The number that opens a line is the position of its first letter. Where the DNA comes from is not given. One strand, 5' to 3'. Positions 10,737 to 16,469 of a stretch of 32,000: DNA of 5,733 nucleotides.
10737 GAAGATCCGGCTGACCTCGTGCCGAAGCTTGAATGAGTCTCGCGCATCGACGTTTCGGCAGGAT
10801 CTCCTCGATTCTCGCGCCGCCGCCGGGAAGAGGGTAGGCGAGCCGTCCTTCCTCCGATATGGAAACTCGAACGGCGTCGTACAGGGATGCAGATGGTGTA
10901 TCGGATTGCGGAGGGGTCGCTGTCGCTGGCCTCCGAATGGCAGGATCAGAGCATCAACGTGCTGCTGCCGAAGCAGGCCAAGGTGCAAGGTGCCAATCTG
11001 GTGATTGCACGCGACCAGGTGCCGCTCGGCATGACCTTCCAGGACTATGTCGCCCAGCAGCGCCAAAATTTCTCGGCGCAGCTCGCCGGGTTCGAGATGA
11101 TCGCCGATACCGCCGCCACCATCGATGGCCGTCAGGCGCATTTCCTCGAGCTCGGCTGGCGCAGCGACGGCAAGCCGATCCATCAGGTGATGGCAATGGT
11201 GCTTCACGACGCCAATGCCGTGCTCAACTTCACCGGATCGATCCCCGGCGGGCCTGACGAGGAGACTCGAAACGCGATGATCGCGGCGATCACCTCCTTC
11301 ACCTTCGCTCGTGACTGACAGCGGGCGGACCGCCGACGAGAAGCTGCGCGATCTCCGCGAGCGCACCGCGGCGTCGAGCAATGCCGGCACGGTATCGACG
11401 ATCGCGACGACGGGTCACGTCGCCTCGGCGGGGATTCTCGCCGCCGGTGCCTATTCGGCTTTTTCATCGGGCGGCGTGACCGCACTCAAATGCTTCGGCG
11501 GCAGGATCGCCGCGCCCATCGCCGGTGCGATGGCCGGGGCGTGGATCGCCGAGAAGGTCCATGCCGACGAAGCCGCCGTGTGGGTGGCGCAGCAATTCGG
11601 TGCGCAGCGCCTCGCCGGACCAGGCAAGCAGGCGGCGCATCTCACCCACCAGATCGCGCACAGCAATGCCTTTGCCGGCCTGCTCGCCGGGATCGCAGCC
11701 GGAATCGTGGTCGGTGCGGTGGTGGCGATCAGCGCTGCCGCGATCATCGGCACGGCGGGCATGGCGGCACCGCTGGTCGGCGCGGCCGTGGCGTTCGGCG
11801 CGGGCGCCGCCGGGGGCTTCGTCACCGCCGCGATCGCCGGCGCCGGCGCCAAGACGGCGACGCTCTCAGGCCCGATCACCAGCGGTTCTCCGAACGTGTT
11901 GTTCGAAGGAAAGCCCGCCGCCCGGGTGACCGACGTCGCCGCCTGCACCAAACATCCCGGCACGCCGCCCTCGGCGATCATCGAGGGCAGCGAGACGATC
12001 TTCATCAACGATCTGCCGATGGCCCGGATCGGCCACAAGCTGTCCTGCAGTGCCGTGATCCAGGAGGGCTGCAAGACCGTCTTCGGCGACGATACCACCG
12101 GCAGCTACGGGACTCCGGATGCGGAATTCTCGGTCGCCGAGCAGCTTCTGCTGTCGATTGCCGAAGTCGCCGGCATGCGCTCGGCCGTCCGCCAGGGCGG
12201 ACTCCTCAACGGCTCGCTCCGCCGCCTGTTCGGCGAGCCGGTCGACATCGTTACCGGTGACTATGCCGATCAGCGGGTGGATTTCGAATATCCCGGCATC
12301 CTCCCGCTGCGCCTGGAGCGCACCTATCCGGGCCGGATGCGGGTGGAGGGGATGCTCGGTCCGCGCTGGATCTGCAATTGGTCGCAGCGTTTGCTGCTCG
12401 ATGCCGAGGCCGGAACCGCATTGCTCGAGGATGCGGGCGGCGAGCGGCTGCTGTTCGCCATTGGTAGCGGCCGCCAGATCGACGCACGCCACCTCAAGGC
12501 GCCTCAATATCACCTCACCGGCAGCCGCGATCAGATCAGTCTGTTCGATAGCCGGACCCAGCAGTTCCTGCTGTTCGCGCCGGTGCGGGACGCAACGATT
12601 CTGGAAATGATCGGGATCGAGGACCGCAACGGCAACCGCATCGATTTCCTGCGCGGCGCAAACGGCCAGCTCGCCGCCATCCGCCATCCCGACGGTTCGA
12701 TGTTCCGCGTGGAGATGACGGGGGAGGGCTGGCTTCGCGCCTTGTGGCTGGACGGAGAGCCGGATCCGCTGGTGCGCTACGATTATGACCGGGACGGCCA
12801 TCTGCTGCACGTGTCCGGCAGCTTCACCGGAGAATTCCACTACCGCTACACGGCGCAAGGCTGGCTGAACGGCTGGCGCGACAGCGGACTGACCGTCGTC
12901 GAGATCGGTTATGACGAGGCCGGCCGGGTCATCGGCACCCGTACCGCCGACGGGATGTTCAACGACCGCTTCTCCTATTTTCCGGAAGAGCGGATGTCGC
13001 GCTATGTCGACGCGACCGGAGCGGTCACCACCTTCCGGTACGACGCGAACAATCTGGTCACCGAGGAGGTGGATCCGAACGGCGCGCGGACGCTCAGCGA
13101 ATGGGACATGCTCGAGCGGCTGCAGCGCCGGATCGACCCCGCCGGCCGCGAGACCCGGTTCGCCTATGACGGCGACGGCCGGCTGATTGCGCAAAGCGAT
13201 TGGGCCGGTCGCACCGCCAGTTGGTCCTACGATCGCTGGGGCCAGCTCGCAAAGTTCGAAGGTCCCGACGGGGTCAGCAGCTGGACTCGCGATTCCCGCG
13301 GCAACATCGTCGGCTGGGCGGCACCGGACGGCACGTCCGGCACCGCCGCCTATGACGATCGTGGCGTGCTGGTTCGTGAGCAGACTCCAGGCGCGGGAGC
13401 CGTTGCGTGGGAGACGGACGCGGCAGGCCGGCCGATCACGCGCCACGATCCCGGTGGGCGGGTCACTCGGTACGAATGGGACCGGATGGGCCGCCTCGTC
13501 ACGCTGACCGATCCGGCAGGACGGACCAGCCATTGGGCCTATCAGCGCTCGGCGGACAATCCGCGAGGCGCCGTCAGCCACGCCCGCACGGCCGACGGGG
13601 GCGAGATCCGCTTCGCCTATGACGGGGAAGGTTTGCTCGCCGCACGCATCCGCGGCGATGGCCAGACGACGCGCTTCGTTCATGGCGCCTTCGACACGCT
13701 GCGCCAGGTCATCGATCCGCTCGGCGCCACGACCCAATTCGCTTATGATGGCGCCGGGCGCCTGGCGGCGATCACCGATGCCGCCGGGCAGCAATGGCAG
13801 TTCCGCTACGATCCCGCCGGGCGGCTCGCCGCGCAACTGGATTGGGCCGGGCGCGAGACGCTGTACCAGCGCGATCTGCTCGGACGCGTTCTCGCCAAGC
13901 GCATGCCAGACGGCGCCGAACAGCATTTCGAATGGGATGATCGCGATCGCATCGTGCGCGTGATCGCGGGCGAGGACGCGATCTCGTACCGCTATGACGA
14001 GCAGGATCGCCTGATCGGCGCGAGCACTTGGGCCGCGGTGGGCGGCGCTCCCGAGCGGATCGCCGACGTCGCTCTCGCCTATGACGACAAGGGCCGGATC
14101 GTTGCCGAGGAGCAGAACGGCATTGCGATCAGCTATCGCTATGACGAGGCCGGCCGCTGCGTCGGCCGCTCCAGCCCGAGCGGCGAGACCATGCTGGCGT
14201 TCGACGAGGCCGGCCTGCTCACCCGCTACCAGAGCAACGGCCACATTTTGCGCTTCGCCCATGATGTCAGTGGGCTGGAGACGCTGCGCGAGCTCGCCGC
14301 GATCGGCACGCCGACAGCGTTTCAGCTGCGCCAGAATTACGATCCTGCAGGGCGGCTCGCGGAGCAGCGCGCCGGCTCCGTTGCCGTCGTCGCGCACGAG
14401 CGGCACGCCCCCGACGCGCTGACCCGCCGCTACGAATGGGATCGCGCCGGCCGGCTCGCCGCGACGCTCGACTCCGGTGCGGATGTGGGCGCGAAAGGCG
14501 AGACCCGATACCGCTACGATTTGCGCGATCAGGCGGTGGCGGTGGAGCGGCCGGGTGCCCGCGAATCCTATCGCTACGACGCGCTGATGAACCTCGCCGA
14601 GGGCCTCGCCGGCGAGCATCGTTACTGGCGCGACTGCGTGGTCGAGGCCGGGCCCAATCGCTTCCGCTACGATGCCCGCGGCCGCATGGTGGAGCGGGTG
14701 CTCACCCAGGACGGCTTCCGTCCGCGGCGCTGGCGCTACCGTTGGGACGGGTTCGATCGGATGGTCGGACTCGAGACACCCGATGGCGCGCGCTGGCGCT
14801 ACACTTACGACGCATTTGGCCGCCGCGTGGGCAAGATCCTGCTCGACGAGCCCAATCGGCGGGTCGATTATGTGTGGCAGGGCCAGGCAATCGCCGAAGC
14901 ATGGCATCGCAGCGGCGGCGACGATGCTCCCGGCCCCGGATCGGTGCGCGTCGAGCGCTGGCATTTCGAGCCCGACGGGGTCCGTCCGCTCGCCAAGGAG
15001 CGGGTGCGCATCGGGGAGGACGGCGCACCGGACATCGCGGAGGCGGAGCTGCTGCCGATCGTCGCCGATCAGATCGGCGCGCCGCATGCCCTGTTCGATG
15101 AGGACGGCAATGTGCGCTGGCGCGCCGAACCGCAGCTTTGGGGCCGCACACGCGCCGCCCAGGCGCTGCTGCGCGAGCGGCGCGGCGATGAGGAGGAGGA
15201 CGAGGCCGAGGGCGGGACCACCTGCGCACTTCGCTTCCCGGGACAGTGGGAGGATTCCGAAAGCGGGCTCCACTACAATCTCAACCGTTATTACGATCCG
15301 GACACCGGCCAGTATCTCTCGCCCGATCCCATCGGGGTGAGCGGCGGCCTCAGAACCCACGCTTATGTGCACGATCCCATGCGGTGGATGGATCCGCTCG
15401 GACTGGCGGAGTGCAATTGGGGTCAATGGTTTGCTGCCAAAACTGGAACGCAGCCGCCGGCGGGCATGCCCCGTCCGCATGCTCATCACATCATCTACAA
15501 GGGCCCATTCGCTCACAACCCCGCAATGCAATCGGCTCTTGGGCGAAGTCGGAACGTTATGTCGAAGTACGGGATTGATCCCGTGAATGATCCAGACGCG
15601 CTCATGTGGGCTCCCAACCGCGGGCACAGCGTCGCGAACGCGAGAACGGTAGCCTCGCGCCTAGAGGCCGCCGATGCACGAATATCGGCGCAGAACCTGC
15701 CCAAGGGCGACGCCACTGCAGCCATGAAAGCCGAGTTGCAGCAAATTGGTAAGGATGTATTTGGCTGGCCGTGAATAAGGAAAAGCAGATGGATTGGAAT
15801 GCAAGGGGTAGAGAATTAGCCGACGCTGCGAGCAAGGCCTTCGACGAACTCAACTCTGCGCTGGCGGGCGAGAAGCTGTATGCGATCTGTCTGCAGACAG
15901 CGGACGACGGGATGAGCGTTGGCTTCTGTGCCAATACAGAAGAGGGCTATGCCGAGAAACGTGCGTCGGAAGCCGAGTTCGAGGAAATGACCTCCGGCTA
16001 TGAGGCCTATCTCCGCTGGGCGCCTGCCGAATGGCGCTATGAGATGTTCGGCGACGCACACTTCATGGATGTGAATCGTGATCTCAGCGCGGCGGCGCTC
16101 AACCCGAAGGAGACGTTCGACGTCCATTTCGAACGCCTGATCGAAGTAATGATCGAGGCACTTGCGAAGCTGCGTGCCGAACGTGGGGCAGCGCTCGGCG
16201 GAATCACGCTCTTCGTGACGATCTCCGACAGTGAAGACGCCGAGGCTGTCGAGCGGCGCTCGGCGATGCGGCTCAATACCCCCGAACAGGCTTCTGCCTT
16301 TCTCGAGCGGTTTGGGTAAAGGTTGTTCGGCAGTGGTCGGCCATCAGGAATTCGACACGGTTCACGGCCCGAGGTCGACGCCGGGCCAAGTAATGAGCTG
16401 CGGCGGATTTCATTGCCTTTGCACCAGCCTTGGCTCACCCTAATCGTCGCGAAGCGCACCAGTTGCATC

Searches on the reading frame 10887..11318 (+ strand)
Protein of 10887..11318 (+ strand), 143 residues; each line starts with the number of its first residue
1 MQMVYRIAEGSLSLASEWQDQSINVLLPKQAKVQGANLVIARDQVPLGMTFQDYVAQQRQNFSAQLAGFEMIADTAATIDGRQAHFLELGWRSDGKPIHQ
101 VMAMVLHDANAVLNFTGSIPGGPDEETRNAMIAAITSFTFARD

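Call 6: search_protein_families(library=pfam, proteins=[window:10887-11318:+], max_evalue=0.01)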
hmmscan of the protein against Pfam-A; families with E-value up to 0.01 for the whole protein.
window:10887-11318:+ (143 aa): 1 family
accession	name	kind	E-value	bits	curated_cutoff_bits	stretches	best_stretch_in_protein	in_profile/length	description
PF08786.17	DcrB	-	7e-34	117.1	27.2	1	9-137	1-127/127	DcrB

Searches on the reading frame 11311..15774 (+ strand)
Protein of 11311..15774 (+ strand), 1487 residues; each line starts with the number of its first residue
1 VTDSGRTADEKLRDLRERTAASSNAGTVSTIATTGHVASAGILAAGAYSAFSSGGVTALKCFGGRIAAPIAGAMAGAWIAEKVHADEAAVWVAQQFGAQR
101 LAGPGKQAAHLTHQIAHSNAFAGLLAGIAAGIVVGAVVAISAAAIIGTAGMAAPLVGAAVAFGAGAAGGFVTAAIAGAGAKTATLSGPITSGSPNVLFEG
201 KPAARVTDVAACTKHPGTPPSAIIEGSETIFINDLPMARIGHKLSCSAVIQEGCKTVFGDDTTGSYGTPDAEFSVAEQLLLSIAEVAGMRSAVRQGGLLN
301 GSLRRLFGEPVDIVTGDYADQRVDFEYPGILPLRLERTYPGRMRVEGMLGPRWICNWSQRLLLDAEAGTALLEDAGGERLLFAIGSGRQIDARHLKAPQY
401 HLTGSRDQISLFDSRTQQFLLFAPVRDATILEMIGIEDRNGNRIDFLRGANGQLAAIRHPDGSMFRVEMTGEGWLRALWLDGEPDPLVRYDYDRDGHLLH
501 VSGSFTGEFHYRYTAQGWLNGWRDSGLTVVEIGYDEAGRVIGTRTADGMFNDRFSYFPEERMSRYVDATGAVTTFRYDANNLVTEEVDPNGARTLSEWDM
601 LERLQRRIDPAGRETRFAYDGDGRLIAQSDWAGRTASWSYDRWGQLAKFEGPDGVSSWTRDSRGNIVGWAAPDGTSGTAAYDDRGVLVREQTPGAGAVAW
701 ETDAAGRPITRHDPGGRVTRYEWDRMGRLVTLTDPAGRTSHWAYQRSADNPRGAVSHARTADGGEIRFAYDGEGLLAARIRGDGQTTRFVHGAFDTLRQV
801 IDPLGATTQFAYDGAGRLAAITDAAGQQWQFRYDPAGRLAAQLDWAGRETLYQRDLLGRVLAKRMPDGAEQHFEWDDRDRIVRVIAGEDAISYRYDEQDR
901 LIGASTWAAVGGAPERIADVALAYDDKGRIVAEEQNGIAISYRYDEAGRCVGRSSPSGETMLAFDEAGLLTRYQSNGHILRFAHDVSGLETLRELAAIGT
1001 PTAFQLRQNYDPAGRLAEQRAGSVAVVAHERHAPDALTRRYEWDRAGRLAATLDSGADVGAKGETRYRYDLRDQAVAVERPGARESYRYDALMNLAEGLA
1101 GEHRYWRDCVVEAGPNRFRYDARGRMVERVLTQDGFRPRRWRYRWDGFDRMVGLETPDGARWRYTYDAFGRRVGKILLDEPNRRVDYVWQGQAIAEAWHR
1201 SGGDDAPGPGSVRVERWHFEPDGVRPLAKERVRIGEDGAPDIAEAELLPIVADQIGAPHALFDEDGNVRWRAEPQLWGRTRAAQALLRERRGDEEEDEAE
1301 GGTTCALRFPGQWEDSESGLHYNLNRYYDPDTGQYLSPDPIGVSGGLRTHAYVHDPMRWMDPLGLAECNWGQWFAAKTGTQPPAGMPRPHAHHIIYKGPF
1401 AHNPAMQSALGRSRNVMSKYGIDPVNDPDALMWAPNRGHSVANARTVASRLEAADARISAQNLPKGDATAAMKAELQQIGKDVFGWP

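Call 6: search_protein_families(library=pfam, proteins=[window:11311-15774:+], max_evalue=0.01)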
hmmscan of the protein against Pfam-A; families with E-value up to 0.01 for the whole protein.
window:11311-15774:+ (1487 aa): 6 families
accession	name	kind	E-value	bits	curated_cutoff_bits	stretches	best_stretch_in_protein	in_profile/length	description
PF05593.20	RHS_repeat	-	8.9e-79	259.1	22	9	703-739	2-38/38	RHS Repeat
PF05488.18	PAAR_motif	-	8.8e-20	71.1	27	1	183-250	5-68/70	PAAR motif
PF20148.4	DUF6531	-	2.4e-17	63.5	24.1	1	308-382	1-74/74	Domain of unknown function (DUF6531)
PF03527.20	RHS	-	1.5e-07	31.6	27.9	1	1251-1281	5-35/38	RHS protein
PF06788.19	UPF0257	-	0.0024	18.1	25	0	918-962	121-165/236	Uncharacterised protein family (UPF0257)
PF14412.12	AHH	-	0.0081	16.6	22.3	0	1378-1481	6-109/111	A nuclease family of the HNH/ENDO VII superfamily with conserved AHH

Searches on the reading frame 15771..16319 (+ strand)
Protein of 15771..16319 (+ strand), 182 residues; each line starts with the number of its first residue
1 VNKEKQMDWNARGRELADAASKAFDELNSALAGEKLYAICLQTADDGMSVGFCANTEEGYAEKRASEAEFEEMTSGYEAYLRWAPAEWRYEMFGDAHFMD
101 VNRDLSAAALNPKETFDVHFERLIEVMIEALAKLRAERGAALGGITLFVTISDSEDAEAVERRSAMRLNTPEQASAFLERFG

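Call 6: search_protein_families(library=pfam, proteins=[window:15771-16319:+], max_evalue=0.01)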
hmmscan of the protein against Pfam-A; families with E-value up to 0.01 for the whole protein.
window:15771-16319:+ (182 aa): 1 family
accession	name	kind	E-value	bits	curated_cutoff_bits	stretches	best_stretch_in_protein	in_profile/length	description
PF14136.11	DUF4303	-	3.5e-28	98.7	23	1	16-170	1-155/155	Domain of unknown function (DUF4303)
